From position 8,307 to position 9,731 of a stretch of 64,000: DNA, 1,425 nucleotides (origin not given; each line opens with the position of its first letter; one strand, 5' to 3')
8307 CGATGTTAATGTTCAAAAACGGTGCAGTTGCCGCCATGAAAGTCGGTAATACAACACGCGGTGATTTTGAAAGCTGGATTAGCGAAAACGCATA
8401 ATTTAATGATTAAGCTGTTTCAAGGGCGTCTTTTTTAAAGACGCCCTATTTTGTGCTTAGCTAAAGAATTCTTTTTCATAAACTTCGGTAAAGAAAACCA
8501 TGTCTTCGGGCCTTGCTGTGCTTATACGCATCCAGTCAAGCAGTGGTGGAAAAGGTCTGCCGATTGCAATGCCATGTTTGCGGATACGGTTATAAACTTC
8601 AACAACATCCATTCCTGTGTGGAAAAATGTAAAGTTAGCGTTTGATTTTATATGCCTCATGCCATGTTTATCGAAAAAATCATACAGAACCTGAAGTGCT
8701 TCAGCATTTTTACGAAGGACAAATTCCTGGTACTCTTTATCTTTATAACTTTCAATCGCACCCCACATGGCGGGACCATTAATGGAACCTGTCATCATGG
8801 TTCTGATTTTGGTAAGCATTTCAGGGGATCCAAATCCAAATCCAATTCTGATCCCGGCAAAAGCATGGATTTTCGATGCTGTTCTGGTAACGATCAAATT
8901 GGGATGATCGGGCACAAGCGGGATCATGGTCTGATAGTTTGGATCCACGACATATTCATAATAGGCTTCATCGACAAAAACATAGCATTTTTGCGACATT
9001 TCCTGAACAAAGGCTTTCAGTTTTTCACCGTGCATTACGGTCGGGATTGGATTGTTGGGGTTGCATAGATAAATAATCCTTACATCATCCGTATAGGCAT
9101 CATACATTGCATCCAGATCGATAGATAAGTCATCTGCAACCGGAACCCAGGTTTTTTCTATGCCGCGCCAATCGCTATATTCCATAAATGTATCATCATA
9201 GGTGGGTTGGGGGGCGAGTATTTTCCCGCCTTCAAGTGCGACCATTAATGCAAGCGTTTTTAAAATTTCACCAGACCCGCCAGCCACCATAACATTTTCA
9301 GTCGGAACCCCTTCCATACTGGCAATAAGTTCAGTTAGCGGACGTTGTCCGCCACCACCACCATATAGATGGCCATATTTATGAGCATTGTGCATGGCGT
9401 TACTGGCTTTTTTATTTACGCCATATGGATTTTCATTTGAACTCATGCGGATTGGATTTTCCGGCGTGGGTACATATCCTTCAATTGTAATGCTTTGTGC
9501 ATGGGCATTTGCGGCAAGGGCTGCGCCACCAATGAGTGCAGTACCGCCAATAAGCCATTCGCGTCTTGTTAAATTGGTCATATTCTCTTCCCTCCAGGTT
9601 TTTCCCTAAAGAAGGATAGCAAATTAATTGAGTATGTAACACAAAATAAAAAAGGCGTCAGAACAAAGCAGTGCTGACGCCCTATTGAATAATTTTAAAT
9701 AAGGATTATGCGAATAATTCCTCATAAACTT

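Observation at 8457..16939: Seven tandem, co-oriented HisC-like PLP aminotransferases, each with a twin-arginine export signal: a putative periplasmic transaminase battery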

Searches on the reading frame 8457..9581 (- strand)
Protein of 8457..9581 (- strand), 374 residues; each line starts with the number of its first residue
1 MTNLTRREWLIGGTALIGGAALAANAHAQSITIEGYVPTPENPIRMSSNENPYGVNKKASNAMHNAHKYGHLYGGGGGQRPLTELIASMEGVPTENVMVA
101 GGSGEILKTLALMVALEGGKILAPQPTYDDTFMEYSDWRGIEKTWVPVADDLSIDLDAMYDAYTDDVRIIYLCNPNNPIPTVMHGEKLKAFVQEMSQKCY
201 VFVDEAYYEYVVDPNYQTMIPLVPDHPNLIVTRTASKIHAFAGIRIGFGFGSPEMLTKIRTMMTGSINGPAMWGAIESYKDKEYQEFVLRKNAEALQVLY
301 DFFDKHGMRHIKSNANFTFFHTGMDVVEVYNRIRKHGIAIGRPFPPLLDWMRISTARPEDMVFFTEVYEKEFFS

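Call 3: search_protein_families(library=pfam, proteins=[window:8457-9581:-])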
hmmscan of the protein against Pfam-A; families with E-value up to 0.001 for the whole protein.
window:8457-9581:- (374 aa): 3 families
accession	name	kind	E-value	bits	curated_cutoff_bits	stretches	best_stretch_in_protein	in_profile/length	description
PF00155.27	Aminotran_1_2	-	3.2e-39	135.6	19.7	1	43-357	3-348/361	Aminotransferase class I and II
PF12897.13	Asp_aminotransf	-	6.7e-05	22.3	27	1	73-262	65-276/421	Aspartate amino-transferase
PF01053.26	Cys_Met_Meta_PP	-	0.00036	19.7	27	1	75-207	50-176/381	Cys/Met metabolism PLP-dependent enzyme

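Call 4: search_protein_families(library=ncbifam, proteins=[window:8457-9581:-], max_evalue=0.01)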
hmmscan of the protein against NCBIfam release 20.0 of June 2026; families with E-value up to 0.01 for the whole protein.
window:8457-9581:- (374 aa): 64 families (the best 25 are shown)
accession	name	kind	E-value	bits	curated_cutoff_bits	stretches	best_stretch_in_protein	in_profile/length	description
NF006580.0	PRK09105.1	subfamily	4.4e-59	200.2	444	1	2-370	3-369/375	pyridoxal phosphate-dependent aminotransferase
TIGR01141.1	hisC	equivalog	5.6e-59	199.8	276.55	1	40-365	19-343/349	histidinol-phosphate transaminase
NF002878.0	PRK03321.1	subfamily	2.2e-51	174.7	374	1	40-367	21-344/352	histidinol-phosphate transaminase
NF051461.1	pyoverd_PtaA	equivalog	3.4e-51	174.1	500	1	1-369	1-357/359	pyoverdine biosynthesis transaminase PtaA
NF003496.0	PRK05166.1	equivalog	7.2e-46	156.6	540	1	44-368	39-366/373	histidinol-phosphate transaminase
TIGR01140.1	L_thr_O3P_dcar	equivalog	4.9e-40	137.6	290.55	1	39-355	15-317/331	threonine-phosphate decarboxylase CobD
NF006014.0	PRK08153.1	equivalog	8.2e-40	136.8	510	1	45-368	37-360/370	pyridoxal phosphate-dependent aminotransferase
NF002877.0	PRK03317.1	equivalog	6e-34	117.4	409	1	43-369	33-364/374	histidinol-phosphate transaminase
NF002726.0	PRK02610.1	equivalog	2e-23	82.9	391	1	92-340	89-341/374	histidinol-phosphate transaminase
NF041364.1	GntC_guanitoxin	equivalog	1e-22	80.5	415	1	51-320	12-296/356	guanitoxin biosynthesis PLP-dependent (S)-gamma-hydroxy-L-arginine cyclodehydratase GntC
NF053748.1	bifunc_CobBC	exception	3.5e-20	71.9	950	1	79-359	515-787/797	bifunctional hydrogenobyrinic acid a,c-diamide synthase/histidinol phosphate aminotransferase CobBC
NF005915.1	PRK07908.1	equivalog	8.7e-20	71.3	360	1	57-360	32-323/332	Rv2231c family histidinol phosphate aminotransferase CobC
NF006225.0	PRK08354.1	equivalog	6.6e-17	61.9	288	1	88-342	54-285/318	putative aminotransferase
NF005305.0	PRK06836.1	equivalog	1.1e-15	57.8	376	1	56-334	57-351/396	pyridoxal phosphate-dependent aminotransferase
NF041091.1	asp_aminotase_Arch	equivalog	1.2e-14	54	550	1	148-320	142-316/376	aspartate aminotransferase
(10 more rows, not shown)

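Call 20: find_related_loci(query=A1, collection=genome_contigs, flank=10000)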
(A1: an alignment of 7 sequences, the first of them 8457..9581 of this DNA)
Query A1 (374 aa) in genome_contigs; peptide patterns used: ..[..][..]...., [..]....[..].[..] (x = any residue, [..] = any of these).
600 stretches matched a pattern (row limit reached: there are more); 579 encode a relative of the query (tblastn E <= 1e-3); the best 80 are kept; 79 distinct loci.
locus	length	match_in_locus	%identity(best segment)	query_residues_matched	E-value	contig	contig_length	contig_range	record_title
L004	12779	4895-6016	95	1-374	0e+0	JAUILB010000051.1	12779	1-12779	MAG: Alphaproteobacteria bacterium isolate Co_bin.385 NODE_27265_length_12779_cov_1.209137, whole genome shotgun sequenc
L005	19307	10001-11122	93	1-374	0e+0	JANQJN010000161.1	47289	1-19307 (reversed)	MAG: Emcibacteraceae bacterium isolate PL25a_bin.117 k99_1934857, whole genome shotgun sequence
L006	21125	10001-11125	85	1-374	0e+0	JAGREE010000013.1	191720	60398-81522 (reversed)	MAG: Alphaproteobacteria bacterium isolate HKST-UBA120 2012-05-30_1_(paired)_contig_22245, whole genome shotgun sequence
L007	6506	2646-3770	85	1-374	0e+0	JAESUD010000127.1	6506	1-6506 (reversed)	MAG: Emcibacteraceae bacterium isolate NORP331 CoAssembly_1544301, whole genome shotgun sequence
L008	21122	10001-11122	87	1-374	0e+0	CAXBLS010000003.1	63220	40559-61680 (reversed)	MAG TPA_asm: uncultured Kordiimonadaceae bacterium isolate ERR2762116_concoct_57 genome assembly, contig: ERZ3422114.712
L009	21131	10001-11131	43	2-370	1e-101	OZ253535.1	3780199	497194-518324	MAG: uncultured Pseudohongiella sp. isolate 2a082aec-fb49-42f3-b7be-8ba4b54dd833 genome assembly, chromosome: 1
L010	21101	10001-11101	44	4-369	8e-100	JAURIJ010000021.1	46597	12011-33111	MAG: Gammaproteobacteria bacterium isolate SFB_657D_100_69 k141_565891_length_46597_cov_18.0146, whole genome shotgun se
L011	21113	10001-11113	43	4-372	5e-98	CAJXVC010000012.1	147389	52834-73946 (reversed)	MAG TPA_asm: uncultured Gammaproteobacteria bacterium isolate SRR3933379_bin.15_MetaBAT_v2.12.1_MAG genome assembly, con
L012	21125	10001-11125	42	1-372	2e-97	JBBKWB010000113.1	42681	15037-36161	MAG: Woeseia sp. isolate metabat_bins.323 k119_2804822, whole genome shotgun sequence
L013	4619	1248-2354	44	1-372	2e-97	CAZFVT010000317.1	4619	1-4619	MAG TPA_asm: uncultured Woeseiaceae bacterium isolate SRP135972_co2_285 genome assembly, contig: NODE_33804_length_4619_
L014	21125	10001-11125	41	4-369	5e-95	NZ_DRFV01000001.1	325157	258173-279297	MAG: Pseudohongiella sp. isolate HyVt-330 HyVt-330_k145_102205, whole genome shotgun sequence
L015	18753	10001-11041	43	18-372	4e-92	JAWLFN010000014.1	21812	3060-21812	MAG: Gammaproteobacteria bacterium isolate 21BLK6-1.bin.145 NODE_1889_length_21812_cov_4.886520, whole genome shotgun se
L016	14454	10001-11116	42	1-373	7e-91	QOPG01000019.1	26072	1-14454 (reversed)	MAG: Gammaproteobacteria bacterium isolate MED-G80 Gammaproteobacteria-MED-G80-C19, whole genome shotgun sequence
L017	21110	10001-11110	42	3-370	1e-92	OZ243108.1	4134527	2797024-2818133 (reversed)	MAG: uncultured Pseudohongiella sp. isolate 0ff639a2-42d3-4be7-aa56-0e5e94187b21 genome assembly, chromosome: 1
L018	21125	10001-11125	39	1-370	7e-88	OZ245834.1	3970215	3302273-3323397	MAG: uncultured Pseudohongiella sp. isolate ba2b4628-e562-4ab5-a4ec-c03f2752f760 genome assembly, chromosome: 1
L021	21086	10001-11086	39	4-369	8e-92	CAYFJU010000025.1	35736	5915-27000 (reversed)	MAG TPA_asm: uncultured bacterium isolate ERP019367_co1_122 genome assembly, contig: NODE_1189_length_35736_cov_13.54124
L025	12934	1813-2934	40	2-372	9e-96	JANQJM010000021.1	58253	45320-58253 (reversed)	MAG: Pseudomonadales bacterium isolate PL25a_bin.116 k99_3051010, whole genome shotgun sequence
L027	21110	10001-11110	33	4-372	7e-57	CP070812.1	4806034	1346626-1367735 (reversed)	MAG: Gemmatimonadota bacterium isolate bin1194 chromosome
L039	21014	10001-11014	30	38-367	3e-47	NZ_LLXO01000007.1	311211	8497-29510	Entomohabitans teleogrylli strain SCU-B244 contig7, whole genome shotgun sequence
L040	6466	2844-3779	34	44-354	8e-47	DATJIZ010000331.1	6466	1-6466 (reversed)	MAG TPA_asm: Gemmatimonadaceae bacterium isolate SMAG_U15552 k141_2038106, whole genome shotgun sequence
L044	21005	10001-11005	30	38-369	6e-45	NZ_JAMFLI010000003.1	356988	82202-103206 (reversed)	Craterilacuibacter sp. RT1T RT1T_contig_3, whole genome shotgun sequence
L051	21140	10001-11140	29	4-370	1e-43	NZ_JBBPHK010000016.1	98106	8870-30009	Myroides odoratimimus strain EB1487 NODE_16_length_98106_cov_244.539332, whole genome shotgun sequence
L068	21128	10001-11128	31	3-363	5e-51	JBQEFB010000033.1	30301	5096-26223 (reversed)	MAG: Marinomonas sp. isolate AOP19_D1_surf _bin _5 AOP19_D1_surf.bin.5_33, whole genome shotgun sequence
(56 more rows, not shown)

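Call 27: search_protein_families(library=pfam, proteins=[L011:11138-11734:-, L021:9247-9711:+, L025:3511-3957:-, L040:3872-4978:+, L016:11135-11818:-, L015:11040-11642:+, L018:11160-11813:-, L009:9305-9847:+], max_evalue=0.01)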
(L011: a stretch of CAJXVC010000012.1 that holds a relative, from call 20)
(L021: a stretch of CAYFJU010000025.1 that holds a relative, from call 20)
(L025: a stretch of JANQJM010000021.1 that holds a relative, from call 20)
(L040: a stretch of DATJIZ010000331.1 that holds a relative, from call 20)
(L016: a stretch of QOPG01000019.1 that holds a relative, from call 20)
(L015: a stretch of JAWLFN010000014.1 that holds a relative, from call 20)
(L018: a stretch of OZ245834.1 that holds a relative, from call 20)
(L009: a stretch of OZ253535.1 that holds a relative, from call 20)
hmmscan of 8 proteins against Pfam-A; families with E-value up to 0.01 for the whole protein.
L011:11138-11734:- (198 aa): 2 families
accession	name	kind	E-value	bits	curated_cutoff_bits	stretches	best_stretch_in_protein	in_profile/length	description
PF14588.11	YjgF_endoribonc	-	7.3e-24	84.7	35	1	51-188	3-139/148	YjgF/chorismate_mutase-like, putative endoribonuclease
PF01042.26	Ribonuc_L-PSP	-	2.9e-12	47.1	27.3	1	63-194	5-118/121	Endoribonuclease L-PSP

L021:9247-9711:+ (154 aa): 1 family
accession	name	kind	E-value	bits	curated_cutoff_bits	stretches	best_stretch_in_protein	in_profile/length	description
PF01042.26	Ribonuc_L-PSP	-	5e-29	101.2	27.3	1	44-152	10-120/121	Endoribonuclease L-PSP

L025:3511-3957:- (148 aa): 1 family
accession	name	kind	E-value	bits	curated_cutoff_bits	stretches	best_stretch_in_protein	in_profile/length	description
PF01042.26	Ribonuc_L-PSP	-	7.8e-27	94.1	27.3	1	40-147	4-120/121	Endoribonuclease L-PSP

L040:3872-4978:+ (368 aa): 6 families
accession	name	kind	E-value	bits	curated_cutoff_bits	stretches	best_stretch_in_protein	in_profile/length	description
PF01436.27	NHL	-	2.7e-16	59.1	20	2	217-244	1-28/28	NHL repeat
PF17170.10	DUF5128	-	5.3e-07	29.6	22.9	1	181-260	54-134/321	6-bladed beta-propeller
PF08450.18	SGL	-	1.1e-05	25.6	26.3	0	222-269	188-233/246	SMP-30/Gluconolactonase/LRE-like region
PF22701.2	Mala_s_1-like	-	1.4e-05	25.3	27.5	1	58-256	5-168/195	Mal s 1 allergenic protein-like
PF13449.12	Phytase-like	-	2.3e-05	24.9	27.6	0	112-147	74-109/284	Esterase-like activity of phytase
PF25021.1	TEN_NHL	-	0.0075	15.7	27.1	0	216-242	328-354/357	Teneurin NHL domain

L016:11135-11818:- (227 aa): 1 family
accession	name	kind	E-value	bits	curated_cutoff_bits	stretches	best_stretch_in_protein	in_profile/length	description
PF04298.18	Zn_peptidase_2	-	8.3e-65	218.8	27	1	4-225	2-217/218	Putative neutral zinc metallopeptidase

L015:11040-11642:+ (200 aa): 2 families
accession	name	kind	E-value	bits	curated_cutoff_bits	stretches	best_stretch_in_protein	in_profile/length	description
PF14588.11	YjgF_endoribonc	-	2.4e-28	99.3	35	1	51-191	2-141/148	YjgF/chorismate_mutase-like, putative endoribonuclease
PF01042.26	Ribonuc_L-PSP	-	6.9e-14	52.3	27.3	1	66-195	7-118/121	Endoribonuclease L-PSP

L018:11160-11813:- (217 aa): 2 families
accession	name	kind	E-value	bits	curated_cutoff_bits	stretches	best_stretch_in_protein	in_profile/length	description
PF14588.11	YjgF_endoribonc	-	8.3e-26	91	35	1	67-206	2-140/148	YjgF/chorismate_mutase-like, putative endoribonuclease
PF01042.26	Ribonuc_L-PSP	-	2.7e-12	47.2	27.3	1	80-211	5-118/121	Endoribonuclease L-PSP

L009:9305-9847:+ (180 aa): 1 family
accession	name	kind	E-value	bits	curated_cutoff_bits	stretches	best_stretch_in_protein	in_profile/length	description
PF07617.17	DUF1579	-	0.002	18.5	25.2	1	31-125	7-100/155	Protein of unknown function (DUF1579)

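Call 37: search_solved_structures(query=window:8457-9581:-, max_evalue=1e-20, show_alignments=2)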
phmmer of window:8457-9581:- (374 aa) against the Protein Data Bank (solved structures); distinct sequences matched with E-value up to 1e-20: 5.
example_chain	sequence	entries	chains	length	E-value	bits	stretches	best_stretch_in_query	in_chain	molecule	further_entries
3ly1_A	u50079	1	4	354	3.5e-41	144.6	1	37-367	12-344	Putative histidinol-phosphate aminotransferase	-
3ffh_A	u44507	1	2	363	3.9e-30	108.2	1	45-339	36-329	Histidinol-phosphate aminotransferase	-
3get_A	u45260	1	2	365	1.3e-29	106.5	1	43-366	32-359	Histidinol-phosphate aminotransferase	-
4r2n_A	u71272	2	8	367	4.6e-25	91.5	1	36-362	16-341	Putative phenylalanine aminotransferase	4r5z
3euc_A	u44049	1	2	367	1.6e-22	83.1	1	37-368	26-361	Histidinol-phosphate aminotransferase 2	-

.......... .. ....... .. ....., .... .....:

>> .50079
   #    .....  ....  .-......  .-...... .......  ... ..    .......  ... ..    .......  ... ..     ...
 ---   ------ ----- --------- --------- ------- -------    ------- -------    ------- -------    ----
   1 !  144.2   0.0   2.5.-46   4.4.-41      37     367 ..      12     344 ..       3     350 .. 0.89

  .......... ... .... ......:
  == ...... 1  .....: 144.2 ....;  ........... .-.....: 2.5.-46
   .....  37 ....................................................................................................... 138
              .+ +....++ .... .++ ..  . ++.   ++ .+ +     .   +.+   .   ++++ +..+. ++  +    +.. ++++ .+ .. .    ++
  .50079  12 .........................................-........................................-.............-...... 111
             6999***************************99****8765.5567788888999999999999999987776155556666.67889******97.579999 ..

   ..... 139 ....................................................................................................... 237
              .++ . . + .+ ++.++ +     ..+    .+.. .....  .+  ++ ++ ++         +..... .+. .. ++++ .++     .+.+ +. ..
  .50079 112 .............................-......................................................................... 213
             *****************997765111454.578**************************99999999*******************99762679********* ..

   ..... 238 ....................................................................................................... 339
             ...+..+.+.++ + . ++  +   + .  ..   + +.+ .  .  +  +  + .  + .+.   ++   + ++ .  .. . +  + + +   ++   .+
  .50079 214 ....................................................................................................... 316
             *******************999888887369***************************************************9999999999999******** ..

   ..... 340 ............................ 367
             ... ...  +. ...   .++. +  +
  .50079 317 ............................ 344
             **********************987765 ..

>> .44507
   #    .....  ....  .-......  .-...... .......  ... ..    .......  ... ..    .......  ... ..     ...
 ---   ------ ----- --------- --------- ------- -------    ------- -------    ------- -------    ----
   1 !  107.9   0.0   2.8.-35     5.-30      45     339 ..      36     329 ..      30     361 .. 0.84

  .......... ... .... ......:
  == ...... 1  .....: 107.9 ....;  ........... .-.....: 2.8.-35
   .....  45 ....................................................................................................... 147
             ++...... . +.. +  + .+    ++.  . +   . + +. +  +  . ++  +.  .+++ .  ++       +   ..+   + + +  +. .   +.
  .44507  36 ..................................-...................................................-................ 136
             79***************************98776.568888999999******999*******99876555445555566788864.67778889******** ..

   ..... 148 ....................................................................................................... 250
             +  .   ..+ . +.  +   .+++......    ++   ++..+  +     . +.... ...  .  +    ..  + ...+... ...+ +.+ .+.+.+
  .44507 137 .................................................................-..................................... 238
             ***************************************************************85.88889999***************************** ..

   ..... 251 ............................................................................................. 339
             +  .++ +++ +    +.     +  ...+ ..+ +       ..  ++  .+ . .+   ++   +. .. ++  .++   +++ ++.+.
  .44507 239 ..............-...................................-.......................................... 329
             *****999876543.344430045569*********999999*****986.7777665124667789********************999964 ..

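Call 53: search_protein_representatives(alignment_id=A1)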
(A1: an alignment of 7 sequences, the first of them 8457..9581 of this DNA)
Query: 7 sequences, 372 profile positions. Proteins with E-value up to 0.001 (for the whole library): 34018; up to 1e-10: 16987; up to 1e-30: 2836. The best 150 are listed.
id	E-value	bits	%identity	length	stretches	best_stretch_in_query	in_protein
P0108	5.2e-185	631.2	-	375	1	1-372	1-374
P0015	7.1e-175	597.9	-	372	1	1-371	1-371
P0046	1.2e-166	570.8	-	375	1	1-371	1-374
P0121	5.2e-135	466.7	-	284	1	89-371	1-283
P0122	4.6e-127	440.6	-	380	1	3-372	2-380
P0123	5.8e-125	433.6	-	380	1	1-371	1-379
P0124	3.3e-123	427.9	-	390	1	1-371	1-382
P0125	1.5e-110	386.3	-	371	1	1-365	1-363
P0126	2.7e-105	368.9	-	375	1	3-369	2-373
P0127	1.5e-102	359.9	-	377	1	1-365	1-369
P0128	4.4e-102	358.3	-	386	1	3-369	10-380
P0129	6.6e-99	347.9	-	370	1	5-366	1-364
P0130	2.8e-98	345.8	-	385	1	1-371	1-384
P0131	5.9e-97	341.5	-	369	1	1-367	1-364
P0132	4.1e-96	338.7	-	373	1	1-366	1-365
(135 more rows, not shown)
